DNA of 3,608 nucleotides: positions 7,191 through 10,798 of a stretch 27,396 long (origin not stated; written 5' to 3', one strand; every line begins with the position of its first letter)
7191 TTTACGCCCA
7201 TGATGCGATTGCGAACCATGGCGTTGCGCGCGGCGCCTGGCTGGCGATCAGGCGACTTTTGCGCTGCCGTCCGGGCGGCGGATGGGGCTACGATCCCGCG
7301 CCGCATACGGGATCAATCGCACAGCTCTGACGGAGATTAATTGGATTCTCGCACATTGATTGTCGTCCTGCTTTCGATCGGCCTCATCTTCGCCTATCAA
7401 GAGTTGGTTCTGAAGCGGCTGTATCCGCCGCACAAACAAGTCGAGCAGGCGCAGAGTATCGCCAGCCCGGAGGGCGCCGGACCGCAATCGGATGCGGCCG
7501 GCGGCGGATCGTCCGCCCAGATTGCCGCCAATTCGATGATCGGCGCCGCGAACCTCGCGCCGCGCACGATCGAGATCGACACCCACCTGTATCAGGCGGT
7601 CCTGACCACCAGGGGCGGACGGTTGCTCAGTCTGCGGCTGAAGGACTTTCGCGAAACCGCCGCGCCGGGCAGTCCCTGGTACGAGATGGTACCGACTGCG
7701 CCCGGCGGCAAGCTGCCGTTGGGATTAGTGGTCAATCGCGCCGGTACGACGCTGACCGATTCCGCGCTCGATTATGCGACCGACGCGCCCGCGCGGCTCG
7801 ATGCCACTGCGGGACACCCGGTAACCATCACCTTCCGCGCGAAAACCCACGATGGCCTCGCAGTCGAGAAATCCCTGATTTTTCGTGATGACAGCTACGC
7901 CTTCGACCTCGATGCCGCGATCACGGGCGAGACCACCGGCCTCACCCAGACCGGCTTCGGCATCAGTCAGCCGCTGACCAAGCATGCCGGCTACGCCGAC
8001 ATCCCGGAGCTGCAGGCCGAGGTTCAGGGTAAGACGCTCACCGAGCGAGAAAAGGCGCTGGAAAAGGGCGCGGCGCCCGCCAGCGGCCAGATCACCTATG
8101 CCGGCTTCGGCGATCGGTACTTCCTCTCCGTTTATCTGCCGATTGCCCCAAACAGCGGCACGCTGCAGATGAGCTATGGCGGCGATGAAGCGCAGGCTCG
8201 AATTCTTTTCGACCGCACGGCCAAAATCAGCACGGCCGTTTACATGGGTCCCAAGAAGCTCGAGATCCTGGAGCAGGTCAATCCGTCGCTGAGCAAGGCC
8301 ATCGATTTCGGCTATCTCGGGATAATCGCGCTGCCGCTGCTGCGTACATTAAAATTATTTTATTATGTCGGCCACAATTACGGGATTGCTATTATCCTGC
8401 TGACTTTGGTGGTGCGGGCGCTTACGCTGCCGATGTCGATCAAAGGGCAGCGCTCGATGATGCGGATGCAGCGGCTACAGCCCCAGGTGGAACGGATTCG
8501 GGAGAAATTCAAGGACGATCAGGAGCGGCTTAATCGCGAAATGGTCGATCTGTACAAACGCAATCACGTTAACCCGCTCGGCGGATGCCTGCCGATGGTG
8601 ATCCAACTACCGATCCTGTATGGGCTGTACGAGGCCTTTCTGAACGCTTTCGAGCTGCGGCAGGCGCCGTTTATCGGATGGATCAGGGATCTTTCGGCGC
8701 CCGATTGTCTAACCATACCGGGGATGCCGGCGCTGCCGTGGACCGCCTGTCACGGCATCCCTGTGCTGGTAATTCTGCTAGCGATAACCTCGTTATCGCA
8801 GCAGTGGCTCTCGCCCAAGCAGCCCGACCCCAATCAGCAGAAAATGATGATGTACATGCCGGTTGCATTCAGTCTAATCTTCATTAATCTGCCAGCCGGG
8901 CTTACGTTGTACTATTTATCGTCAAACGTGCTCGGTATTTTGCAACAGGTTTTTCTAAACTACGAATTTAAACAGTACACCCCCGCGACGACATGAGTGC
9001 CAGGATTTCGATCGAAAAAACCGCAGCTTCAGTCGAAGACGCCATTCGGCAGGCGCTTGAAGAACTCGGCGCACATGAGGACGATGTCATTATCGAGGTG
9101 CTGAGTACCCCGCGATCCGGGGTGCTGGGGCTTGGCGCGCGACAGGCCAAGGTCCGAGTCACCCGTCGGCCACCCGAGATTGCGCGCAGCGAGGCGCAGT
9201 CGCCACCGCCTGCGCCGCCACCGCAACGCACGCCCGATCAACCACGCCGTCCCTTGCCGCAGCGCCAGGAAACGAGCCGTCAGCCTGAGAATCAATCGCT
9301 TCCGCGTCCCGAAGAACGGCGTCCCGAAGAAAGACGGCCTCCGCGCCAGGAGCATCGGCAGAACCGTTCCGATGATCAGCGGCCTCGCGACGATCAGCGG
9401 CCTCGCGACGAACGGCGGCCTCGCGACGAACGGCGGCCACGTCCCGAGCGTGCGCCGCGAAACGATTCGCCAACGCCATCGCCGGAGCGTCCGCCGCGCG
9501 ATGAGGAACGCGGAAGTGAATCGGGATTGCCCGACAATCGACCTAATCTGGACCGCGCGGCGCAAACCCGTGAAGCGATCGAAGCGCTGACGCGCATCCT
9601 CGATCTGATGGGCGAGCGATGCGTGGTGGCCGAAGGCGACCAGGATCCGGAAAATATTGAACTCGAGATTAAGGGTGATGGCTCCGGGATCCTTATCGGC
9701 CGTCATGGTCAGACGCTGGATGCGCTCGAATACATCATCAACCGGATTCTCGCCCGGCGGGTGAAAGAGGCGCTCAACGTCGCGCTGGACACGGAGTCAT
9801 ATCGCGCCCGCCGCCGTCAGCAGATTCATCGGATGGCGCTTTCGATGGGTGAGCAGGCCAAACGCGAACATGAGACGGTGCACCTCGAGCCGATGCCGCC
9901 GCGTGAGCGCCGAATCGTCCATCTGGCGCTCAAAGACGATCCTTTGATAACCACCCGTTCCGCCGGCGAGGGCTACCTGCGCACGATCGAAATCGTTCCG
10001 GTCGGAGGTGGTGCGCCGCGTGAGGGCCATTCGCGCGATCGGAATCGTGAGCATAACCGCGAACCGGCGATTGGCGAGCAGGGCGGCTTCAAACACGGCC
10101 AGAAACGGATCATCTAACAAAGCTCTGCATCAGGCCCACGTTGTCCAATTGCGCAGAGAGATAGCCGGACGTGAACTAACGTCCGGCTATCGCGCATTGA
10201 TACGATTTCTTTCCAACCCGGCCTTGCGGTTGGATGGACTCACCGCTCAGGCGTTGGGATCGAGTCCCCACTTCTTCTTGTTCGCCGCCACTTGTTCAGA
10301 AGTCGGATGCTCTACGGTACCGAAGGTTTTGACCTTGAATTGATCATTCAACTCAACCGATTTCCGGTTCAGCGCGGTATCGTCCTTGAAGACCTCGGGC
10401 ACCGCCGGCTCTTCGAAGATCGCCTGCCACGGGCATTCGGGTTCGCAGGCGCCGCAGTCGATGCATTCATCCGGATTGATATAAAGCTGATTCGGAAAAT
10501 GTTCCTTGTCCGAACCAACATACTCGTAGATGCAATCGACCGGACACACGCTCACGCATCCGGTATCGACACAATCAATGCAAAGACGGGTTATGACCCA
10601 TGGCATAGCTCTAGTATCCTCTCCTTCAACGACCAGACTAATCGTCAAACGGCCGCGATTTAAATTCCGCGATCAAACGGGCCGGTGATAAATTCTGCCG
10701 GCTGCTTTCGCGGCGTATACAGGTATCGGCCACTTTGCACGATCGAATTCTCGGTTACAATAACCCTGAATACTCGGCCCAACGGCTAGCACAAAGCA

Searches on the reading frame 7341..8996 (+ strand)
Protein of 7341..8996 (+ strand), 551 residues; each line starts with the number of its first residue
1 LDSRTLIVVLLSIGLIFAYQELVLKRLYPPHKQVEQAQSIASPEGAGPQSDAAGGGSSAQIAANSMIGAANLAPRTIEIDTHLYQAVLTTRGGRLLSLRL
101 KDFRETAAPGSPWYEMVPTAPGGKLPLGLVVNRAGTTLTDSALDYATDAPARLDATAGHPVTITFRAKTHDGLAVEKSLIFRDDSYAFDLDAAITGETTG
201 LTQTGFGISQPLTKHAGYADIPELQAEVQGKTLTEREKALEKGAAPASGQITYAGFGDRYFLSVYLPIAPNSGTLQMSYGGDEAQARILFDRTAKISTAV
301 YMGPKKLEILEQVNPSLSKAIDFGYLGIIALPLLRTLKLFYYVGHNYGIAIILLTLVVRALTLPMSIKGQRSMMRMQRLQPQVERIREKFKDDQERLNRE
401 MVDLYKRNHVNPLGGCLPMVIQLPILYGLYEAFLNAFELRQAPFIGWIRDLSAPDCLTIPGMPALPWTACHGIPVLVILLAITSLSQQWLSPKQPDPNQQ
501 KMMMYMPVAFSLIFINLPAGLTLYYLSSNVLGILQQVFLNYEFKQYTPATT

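Call 44: search_protein_families(library=pfam, proteins=[window:7341-8996:+], max_evalue=0.00001)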
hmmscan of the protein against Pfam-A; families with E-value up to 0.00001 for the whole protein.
window:7341-8996:+ (551 aa): 2 families
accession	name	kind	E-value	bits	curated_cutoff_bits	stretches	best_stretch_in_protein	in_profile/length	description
PF02096.25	60KD_IMP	-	2.5e-57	193.8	35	1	347-540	1-162/163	60Kd inner membrane protein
PF14849.12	YidC_periplas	-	1.7e-27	97.5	24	1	77-334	2-281/283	YidC periplasmic domain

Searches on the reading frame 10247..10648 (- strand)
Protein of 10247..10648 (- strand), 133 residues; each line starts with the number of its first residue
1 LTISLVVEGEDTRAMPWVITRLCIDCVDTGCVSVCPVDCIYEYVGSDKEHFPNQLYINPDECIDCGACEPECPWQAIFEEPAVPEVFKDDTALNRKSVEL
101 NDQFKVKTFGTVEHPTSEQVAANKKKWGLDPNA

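Call 4: search_protein_families(library=pfam, proteins=[window:10247-10648:-], max_evalue=0.01)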
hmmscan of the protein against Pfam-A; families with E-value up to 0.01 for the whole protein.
window:10247-10648:- (133 aa): 12 families
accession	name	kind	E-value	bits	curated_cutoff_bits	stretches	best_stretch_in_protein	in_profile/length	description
PF00037.32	Fer4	-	4.1e-09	36.3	21.1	1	56-77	2-23/24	4Fe-4S binding domain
PF12838.12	Fer4_7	-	7.4e-08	33.2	27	1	23-76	2-52/52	4Fe-4S dicluster domain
PF14697.11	Fer4_21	-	6.8e-07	29.8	35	1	57-79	3-28/59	4Fe-4S dicluster domain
PF13237.11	Fer4_10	-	1.7e-06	28.3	25.5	1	17-73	3-53/53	4Fe-4S dicluster domain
PF12797.12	Fer4_2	-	1.7e-06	28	24.5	1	56-74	4-22/22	4Fe-4S binding domain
PF13183.11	Fer4_8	-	5.3e-06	27.3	27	1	60-81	3-24/68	4Fe-4S dicluster domain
PF13187.11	Fer4_9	-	7.6e-06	26.3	27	1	23-77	2-52/52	4Fe-4S dicluster domain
PF12837.12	Fer4_6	-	3.9e-05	23.8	25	1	57-77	4-24/24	4Fe-4S binding domain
PF13484.11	Fer4_16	-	0.00011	23.3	30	1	61-80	1-20/66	4Fe-4S double cluster binding domain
PF25160.1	LdpA_Fe-S-bd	-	0.00033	20.8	27.6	1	25-79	4-45/49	LdpA Fe-S cluster-binding domain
PF12800.12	Fer4_4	-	0.00034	21.1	24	1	59-73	1-15/17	4Fe-4S binding domain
PF05187.19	Fer4_ETF_QO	-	0.0025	18.4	24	1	29-77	44-90/104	Electron transfer flavoprotein-ubiquinone oxidoreductase, 4Fe-4S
